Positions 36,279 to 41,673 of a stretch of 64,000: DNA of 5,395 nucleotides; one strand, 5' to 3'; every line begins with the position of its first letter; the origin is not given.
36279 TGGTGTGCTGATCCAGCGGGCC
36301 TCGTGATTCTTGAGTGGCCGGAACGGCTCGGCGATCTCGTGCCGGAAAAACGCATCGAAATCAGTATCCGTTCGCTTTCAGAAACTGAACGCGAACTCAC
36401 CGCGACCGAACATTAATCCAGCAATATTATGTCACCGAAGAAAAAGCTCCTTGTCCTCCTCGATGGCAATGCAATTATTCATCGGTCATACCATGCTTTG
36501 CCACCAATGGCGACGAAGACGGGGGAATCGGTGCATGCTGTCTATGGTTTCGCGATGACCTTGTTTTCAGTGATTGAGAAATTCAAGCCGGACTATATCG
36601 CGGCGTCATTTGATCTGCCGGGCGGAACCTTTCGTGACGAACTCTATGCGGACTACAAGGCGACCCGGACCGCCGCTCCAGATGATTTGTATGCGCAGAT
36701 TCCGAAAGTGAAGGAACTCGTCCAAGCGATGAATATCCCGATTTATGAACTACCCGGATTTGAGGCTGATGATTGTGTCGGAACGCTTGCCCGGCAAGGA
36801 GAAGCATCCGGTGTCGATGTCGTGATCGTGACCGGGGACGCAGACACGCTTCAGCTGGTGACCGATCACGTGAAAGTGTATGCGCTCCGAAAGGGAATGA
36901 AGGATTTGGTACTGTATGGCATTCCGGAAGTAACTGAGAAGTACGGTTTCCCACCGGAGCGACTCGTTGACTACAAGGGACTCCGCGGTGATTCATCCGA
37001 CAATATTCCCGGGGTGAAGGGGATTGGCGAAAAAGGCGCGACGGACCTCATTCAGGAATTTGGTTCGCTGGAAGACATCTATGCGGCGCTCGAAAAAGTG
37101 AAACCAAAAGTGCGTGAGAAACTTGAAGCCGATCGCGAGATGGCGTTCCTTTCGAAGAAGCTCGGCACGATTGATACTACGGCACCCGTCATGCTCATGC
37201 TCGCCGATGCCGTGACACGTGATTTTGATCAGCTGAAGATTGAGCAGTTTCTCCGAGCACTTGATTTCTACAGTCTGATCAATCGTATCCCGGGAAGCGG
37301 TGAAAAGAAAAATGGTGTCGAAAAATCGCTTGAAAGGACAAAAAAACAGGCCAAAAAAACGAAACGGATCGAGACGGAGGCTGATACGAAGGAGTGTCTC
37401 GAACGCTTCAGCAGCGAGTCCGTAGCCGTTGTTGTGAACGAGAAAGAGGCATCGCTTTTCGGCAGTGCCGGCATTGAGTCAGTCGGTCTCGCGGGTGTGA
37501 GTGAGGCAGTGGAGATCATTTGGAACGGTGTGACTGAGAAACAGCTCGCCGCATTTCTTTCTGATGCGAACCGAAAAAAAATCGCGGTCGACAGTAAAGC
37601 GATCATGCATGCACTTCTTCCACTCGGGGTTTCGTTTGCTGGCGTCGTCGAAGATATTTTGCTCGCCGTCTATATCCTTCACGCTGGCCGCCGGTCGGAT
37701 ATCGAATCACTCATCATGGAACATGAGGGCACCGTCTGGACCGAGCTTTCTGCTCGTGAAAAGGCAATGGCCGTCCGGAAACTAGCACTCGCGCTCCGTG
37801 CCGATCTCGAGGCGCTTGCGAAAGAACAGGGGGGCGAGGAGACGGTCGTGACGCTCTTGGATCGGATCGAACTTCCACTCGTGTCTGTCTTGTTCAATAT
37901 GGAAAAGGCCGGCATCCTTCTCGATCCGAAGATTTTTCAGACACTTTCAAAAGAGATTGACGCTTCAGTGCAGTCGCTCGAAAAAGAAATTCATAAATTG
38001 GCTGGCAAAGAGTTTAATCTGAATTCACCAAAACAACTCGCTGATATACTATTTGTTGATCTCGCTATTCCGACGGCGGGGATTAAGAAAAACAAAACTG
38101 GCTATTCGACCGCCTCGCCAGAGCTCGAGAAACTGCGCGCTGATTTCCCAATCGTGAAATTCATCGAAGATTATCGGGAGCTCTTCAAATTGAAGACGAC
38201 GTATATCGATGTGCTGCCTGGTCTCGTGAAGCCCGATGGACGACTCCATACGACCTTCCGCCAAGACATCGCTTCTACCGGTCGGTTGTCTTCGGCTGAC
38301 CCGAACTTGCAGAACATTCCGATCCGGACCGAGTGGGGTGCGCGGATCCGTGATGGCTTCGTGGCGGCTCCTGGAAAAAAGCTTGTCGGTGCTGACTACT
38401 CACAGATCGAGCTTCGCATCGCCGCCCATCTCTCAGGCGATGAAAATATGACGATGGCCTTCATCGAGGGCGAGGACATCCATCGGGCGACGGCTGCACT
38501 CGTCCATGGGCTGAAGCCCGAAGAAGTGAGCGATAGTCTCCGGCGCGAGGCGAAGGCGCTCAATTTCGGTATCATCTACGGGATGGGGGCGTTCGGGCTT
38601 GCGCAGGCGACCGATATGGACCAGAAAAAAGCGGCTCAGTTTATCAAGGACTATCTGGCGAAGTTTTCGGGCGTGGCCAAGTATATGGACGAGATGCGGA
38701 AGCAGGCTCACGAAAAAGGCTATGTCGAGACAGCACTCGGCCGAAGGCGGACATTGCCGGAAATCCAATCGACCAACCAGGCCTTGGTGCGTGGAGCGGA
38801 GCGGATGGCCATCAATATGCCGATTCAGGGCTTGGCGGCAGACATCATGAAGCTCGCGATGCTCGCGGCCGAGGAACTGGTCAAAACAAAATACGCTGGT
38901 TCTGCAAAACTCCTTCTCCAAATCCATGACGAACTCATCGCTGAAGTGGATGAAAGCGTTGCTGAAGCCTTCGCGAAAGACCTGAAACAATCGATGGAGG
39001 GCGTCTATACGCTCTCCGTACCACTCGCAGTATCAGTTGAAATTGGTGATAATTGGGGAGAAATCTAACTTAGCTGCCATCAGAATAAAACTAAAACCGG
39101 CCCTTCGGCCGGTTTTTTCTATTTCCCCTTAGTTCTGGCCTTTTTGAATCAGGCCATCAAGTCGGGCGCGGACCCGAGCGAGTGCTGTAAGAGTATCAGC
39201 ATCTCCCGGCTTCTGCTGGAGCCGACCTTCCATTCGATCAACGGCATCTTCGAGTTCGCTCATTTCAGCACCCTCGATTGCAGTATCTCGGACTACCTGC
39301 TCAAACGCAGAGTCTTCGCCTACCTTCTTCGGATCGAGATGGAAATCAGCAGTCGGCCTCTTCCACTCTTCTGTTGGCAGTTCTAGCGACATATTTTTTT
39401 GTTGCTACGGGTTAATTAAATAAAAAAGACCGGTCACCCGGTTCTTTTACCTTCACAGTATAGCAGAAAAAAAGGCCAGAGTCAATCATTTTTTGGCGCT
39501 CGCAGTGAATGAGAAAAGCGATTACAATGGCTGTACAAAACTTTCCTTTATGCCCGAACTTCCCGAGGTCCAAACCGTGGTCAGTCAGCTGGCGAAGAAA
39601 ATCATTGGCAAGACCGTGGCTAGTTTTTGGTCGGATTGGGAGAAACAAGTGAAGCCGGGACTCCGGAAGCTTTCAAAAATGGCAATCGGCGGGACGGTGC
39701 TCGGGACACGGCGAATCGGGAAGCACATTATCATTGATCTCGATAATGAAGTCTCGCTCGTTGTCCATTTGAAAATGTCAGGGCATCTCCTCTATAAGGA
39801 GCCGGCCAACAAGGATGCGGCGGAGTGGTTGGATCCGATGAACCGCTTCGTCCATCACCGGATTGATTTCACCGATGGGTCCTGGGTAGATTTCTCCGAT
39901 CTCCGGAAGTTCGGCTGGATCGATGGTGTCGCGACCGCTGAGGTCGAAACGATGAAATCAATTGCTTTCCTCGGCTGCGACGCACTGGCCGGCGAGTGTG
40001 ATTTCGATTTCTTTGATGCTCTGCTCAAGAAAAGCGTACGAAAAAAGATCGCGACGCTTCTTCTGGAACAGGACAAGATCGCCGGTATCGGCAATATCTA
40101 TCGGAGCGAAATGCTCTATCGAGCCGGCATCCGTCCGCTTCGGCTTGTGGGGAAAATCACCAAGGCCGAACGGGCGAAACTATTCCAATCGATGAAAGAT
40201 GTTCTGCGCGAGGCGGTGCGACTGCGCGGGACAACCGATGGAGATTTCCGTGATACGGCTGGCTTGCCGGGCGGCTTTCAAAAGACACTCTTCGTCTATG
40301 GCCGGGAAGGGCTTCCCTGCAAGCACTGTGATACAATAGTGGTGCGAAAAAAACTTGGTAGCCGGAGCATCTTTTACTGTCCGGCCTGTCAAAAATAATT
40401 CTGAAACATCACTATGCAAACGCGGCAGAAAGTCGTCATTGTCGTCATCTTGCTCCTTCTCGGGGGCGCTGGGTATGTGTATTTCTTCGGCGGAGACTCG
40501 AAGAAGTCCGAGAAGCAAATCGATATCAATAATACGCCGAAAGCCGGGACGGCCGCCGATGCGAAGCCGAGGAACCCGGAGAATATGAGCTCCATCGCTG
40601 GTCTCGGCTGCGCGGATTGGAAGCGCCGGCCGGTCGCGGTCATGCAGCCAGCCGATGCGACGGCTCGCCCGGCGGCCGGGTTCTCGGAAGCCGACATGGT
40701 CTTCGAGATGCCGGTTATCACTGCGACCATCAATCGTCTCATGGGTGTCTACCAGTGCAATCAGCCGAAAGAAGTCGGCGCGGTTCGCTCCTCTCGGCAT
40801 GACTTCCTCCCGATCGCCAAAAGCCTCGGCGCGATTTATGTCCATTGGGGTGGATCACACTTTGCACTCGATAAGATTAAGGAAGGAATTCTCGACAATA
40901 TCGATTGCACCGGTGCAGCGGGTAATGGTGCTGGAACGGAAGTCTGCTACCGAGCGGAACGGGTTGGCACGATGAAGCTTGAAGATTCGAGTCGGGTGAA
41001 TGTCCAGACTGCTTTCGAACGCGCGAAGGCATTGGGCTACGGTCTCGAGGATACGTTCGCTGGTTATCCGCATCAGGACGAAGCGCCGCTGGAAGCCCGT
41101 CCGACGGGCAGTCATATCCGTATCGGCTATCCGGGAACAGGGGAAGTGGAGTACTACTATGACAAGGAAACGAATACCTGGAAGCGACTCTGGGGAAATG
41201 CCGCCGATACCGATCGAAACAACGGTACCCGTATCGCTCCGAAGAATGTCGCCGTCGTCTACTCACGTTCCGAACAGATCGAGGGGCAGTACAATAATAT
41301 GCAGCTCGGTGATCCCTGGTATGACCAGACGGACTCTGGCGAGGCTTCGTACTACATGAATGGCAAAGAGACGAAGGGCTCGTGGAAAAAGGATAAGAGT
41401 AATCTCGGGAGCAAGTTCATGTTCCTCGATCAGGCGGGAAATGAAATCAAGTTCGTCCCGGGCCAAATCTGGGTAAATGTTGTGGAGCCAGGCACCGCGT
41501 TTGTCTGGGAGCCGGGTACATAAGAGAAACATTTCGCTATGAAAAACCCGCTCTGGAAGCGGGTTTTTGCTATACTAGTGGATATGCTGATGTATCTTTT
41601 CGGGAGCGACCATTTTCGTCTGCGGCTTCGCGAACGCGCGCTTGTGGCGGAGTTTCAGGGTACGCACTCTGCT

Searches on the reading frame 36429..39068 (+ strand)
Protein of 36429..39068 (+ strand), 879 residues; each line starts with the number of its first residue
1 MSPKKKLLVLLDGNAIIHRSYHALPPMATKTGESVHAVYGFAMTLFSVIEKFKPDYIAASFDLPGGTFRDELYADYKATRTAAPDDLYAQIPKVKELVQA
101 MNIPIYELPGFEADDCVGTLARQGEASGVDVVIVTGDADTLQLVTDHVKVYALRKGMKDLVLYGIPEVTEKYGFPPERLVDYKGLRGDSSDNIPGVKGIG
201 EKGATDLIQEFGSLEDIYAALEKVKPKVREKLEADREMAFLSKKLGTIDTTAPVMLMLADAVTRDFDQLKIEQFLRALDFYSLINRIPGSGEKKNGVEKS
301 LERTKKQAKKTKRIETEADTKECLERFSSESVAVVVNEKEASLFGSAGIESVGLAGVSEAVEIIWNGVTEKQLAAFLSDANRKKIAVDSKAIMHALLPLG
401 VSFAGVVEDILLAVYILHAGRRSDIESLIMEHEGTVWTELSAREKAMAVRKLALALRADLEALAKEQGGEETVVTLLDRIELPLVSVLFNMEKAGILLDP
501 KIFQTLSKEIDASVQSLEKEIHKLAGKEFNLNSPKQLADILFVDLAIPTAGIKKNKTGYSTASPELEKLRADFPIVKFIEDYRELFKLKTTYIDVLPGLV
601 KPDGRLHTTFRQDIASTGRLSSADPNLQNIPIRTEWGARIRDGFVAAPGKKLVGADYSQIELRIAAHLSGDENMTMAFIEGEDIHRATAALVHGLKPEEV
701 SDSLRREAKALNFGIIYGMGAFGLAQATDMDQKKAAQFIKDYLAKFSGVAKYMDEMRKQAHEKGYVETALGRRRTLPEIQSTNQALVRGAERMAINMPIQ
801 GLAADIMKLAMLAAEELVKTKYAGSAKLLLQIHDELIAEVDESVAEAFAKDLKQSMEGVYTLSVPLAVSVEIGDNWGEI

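Call 61: search_protein_families(library=pfam, max_evalue=0.00001, proteins=[window:36429-39068:+])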
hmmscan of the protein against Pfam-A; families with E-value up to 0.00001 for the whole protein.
window:36429-39068:+ (879 aa): 4 families
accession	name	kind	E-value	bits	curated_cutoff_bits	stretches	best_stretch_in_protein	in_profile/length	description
PF00476.26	DNA_pol_A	-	2.6e-146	487.9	34.3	1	502-878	3-381/381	DNA polymerase family A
PF02739.22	5_3_exonuc_N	-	6.9e-55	185.7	34.3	1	8-173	2-164/164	5'-3' exonuclease, N-terminal resolvase-like domain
PF01367.25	5_3_exonuc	-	1.9e-31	108.8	40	1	175-267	2-95/97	5'-3' exonuclease, C-terminal SAM fold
PF22619.2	DNA_polI_exo1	-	1e-07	32.3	27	1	369-433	36-101/140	DNA polymerase I, ribonuclease H-like domain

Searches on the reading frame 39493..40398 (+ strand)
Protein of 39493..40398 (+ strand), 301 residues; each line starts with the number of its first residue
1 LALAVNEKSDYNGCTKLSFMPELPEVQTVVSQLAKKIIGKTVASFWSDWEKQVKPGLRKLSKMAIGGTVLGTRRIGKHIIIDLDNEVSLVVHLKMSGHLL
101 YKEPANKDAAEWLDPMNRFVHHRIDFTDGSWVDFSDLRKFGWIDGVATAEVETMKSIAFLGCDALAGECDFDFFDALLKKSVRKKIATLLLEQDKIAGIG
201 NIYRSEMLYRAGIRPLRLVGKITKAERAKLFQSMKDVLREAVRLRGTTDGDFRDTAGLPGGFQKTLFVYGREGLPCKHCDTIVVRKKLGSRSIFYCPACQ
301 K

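Call 61: search_protein_families(library=pfam, max_evalue=0.00001, proteins=[window:39493-40398:+])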
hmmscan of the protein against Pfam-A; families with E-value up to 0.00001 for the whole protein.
window:39493-40398:+ (301 aa): 3 families
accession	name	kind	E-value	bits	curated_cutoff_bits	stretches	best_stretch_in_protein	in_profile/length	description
PF01149.29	Fapy_DNA_glyco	-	2.1e-25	90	25.5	1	20-142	1-116/117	Formamidopyrimidine-DNA glycosylase N-terminal domain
PF06831.19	H2TH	-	1.5e-20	73.4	34.7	1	160-248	1-88/93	Formamidopyrimidine-DNA glycosylase H2TH domain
PF06827.20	zf-FPG_IleRS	-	8.5e-06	25.9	21.3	0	273-301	1-29/30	Zinc finger found in FPG and IleRS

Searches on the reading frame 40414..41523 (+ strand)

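Call 61: search_protein_families(library=pfam, max_evalue=0.00001, proteins=[window:40414-41523:+])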
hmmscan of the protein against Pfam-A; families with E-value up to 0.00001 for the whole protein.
window:40414-41523:+ (369 aa): 2 families
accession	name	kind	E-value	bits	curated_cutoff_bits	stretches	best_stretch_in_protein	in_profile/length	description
PF11258.13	DUF3048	-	1.4e-27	97.1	25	1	70-182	13-123/148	Protein of unknown function (DUF3048) N-terminal domain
PF17479.7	DUF3048_C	-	7.9e-19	68.5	25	1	236-354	2-114/114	Protein of unknown function (DUF3048) C-terminal domain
